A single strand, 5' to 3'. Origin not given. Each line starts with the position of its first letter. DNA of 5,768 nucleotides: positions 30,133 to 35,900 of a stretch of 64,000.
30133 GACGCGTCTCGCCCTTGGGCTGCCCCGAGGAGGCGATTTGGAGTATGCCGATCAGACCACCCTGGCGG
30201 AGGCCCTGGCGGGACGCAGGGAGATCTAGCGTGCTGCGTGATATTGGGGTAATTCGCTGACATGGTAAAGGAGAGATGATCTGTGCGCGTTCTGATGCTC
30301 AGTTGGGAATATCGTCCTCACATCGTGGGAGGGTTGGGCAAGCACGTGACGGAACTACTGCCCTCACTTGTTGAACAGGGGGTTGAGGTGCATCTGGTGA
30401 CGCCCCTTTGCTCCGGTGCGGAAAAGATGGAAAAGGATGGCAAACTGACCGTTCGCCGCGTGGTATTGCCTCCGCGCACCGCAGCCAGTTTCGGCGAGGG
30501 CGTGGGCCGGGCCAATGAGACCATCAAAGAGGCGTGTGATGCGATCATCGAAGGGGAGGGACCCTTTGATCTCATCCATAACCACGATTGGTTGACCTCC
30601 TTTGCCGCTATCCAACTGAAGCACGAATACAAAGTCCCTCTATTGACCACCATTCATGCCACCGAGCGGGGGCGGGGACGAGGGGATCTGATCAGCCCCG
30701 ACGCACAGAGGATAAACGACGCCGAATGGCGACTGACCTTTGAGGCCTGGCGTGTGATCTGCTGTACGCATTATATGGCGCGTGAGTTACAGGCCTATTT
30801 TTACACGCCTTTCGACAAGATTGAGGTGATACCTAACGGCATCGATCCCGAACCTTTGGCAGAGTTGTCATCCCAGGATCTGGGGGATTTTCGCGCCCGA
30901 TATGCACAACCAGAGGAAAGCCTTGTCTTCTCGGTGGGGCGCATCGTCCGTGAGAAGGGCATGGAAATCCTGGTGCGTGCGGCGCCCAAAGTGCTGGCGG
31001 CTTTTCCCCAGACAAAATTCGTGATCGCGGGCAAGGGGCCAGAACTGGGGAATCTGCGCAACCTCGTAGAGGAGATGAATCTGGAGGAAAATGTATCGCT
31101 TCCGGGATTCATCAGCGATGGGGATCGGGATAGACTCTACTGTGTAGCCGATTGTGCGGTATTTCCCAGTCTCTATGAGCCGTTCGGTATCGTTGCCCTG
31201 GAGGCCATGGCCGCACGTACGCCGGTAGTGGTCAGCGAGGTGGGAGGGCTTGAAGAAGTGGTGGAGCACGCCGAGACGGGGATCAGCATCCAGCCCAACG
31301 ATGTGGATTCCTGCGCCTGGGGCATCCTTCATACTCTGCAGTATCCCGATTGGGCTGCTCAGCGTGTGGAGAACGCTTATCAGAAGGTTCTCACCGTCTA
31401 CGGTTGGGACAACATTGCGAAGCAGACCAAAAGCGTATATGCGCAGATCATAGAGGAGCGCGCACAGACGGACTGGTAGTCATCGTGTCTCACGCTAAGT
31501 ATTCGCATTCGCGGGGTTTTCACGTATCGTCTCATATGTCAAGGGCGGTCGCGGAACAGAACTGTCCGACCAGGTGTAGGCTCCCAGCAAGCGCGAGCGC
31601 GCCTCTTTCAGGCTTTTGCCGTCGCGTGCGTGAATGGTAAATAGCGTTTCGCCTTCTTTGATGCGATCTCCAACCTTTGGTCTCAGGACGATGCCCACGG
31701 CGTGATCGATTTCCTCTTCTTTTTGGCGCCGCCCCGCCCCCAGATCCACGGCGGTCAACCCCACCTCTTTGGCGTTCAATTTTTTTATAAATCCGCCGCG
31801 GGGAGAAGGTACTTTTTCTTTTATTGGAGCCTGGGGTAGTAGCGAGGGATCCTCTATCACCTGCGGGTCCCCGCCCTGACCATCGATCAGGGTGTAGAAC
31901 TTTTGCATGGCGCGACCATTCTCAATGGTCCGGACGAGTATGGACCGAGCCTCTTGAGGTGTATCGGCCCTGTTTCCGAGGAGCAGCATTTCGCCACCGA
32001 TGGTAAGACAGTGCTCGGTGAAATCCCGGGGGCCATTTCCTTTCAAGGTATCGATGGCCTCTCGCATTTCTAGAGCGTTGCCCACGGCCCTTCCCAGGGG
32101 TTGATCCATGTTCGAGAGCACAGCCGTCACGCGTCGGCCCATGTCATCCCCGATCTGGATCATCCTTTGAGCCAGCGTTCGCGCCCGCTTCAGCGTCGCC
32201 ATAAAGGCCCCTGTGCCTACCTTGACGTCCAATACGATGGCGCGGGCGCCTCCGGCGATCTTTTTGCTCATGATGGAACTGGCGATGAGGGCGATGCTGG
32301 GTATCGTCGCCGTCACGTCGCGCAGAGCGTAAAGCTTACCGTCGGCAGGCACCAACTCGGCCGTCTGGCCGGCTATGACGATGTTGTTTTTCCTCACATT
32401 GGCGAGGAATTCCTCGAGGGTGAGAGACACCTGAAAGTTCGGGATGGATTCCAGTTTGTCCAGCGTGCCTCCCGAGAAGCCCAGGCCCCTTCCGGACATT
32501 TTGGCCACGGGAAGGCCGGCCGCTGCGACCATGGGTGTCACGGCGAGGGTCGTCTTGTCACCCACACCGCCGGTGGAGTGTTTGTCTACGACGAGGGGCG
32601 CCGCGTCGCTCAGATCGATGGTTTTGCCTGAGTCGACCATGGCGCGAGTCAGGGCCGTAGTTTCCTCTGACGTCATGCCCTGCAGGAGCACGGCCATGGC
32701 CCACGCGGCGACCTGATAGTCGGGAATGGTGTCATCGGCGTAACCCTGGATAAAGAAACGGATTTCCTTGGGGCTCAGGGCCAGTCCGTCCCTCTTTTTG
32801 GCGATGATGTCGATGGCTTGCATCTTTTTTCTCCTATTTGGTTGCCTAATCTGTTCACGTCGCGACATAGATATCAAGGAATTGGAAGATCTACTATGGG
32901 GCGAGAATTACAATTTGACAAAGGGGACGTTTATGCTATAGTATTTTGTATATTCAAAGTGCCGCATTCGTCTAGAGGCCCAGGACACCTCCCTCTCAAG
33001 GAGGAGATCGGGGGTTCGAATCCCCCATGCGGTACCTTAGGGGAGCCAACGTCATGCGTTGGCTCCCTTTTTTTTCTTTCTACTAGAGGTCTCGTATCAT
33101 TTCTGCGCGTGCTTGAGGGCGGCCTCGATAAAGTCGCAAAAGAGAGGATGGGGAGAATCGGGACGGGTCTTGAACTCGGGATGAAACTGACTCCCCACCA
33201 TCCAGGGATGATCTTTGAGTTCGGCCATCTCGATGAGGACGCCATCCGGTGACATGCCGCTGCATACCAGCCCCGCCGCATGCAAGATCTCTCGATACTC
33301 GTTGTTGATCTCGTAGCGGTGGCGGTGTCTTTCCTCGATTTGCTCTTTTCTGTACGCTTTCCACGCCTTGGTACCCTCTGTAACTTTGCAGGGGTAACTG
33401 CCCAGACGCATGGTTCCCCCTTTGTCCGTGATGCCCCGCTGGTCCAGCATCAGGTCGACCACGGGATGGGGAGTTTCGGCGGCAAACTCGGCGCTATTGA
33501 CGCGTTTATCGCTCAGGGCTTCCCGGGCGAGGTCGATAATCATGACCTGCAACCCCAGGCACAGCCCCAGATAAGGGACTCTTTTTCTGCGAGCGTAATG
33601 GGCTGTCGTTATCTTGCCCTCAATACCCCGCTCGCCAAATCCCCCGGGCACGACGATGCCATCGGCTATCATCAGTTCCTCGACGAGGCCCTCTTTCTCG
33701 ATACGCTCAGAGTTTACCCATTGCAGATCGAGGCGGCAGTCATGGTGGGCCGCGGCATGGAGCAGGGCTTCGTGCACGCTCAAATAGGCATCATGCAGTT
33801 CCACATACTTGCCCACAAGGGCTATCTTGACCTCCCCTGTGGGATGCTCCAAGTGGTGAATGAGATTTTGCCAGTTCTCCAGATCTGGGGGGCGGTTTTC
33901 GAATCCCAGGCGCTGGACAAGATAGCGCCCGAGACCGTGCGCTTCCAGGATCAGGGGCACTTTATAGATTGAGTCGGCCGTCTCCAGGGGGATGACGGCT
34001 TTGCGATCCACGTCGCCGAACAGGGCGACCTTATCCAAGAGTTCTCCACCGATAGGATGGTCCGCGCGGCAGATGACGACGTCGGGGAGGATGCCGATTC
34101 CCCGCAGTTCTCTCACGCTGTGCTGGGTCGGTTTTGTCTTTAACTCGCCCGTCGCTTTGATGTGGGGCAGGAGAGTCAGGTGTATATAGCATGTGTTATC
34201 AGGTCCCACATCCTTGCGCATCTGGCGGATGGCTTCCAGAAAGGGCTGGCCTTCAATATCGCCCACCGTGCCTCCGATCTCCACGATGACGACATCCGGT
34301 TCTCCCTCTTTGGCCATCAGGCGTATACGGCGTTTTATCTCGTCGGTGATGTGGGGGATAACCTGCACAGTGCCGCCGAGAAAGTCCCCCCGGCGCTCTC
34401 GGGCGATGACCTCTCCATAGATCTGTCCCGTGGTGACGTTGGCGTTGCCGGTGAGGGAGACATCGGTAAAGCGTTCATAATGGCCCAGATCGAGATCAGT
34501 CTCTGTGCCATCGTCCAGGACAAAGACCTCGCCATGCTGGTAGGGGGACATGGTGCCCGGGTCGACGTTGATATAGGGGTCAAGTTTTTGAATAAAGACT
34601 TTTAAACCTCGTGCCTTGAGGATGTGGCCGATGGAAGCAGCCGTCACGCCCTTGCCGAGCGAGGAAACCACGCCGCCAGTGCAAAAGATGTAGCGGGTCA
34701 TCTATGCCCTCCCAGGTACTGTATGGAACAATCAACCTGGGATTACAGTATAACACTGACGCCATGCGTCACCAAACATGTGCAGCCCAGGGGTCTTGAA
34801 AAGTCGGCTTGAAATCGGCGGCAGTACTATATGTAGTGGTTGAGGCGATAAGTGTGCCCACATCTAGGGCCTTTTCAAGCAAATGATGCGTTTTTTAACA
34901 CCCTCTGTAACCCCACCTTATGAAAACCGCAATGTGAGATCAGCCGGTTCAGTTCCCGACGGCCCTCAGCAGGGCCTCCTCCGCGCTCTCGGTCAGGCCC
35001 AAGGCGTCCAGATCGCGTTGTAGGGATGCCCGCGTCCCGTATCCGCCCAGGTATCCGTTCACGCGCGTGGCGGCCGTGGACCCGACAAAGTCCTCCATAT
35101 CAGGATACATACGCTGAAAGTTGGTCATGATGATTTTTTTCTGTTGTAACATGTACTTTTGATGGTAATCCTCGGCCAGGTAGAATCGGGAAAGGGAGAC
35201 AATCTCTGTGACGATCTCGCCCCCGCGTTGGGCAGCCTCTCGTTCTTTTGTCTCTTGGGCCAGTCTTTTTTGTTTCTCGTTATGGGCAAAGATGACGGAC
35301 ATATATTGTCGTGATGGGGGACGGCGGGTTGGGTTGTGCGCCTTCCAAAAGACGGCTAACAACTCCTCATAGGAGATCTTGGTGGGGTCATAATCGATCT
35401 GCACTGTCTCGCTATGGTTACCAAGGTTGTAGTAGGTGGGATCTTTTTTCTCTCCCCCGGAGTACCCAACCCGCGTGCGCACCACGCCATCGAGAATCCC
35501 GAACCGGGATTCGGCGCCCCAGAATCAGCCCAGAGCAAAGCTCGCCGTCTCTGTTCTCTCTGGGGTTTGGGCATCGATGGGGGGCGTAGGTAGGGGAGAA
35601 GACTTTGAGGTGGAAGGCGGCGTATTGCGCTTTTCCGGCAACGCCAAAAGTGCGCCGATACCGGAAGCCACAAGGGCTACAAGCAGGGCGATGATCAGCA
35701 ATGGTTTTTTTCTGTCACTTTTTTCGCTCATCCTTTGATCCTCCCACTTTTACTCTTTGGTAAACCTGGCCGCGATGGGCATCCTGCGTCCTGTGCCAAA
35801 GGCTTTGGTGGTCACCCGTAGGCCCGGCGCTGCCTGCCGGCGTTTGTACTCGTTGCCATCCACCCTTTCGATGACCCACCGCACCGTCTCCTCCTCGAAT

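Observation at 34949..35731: Putative selenocysteine-containing, membrane-anchored MsrA: in-frame TGA exactly at the catalytic Cys codon, followed by a SECIS-like hairpin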

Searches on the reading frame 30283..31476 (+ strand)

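Call 24: search_protein_families(library=pfam, proteins=[window:30283-31476:+], max_evalue=0.000001)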
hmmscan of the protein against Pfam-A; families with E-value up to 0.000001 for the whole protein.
window:30283-31476:+ (398 aa): 6 families
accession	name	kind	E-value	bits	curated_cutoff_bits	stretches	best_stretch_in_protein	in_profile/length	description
PF00534.26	Glycos_transf_1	-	3.1e-43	147.7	26.4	1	210-367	13-171/172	Glycosyl transferases group 1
PF13692.12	Glyco_trans_1_4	-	6.4e-35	120.9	27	1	214-352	3-140/142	Glycosyl transferases group 1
PF13439.12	Glyco_transf_4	-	4.6e-30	105.3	28.5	1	15-190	1-169/170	Glycosyltransferase Family 4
PF13579.12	Glyco_trans_4_4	-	1e-21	78.4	29.7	1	16-186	1-158/158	Glycosyl transferase 4-like domain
PF08323.17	Glyco_transf_5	-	1.6e-18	67.7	22.7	1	2-173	1-228/239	Starch synthase catalytic domain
PF20706.3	GT4-conflict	-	5.2e-16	59.1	26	1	16-376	12-379/385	Family 4 Glycosyltransferase in conflict systems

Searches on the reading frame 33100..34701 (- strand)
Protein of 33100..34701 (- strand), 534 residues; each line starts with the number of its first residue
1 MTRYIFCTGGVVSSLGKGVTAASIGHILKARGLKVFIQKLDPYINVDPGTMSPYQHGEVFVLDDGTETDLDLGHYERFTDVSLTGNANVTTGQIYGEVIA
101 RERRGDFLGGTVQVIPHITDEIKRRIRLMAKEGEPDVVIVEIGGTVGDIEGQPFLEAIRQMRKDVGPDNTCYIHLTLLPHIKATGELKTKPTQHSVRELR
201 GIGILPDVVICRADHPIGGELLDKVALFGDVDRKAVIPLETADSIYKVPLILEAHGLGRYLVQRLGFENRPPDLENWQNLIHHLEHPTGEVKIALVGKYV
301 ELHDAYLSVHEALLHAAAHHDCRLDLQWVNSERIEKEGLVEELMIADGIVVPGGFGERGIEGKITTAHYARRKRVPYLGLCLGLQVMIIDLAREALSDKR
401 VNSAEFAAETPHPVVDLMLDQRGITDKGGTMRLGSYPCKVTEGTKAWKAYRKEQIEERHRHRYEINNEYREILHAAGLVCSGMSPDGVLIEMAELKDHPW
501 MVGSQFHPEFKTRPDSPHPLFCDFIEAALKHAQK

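Call 35: find_encoding_contigs(protein=window:33100-34701:-, flank=10000, max_places=4)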
Protein window:33100-34701:- (534 aa): no gene with exactly this product is on record in the collection.
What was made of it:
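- Tried and rejected: An exact look-up of the window's PyrG protein found no record, so the source genome was not identified (call 35).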

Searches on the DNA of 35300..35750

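Call 9: search_rna_families(source=window, start=35300, end=35750, threshold=evalue, max_evalue=10)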
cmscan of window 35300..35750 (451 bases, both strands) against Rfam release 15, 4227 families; matches with E-value up to 10: 2.
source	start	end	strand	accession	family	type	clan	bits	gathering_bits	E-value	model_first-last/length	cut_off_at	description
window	35687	35733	+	RF00345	snoR1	Gene; snRNA; snoRNA; CD-box;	CL00066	20.2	49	0.086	1-93/93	no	Small nucleolar RNA snoR1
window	35693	35741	-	RF00200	snoZ199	Gene; snRNA; snoRNA; CD-box;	-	17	47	4.7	1-84/84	no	Small nucleolar RNA Z199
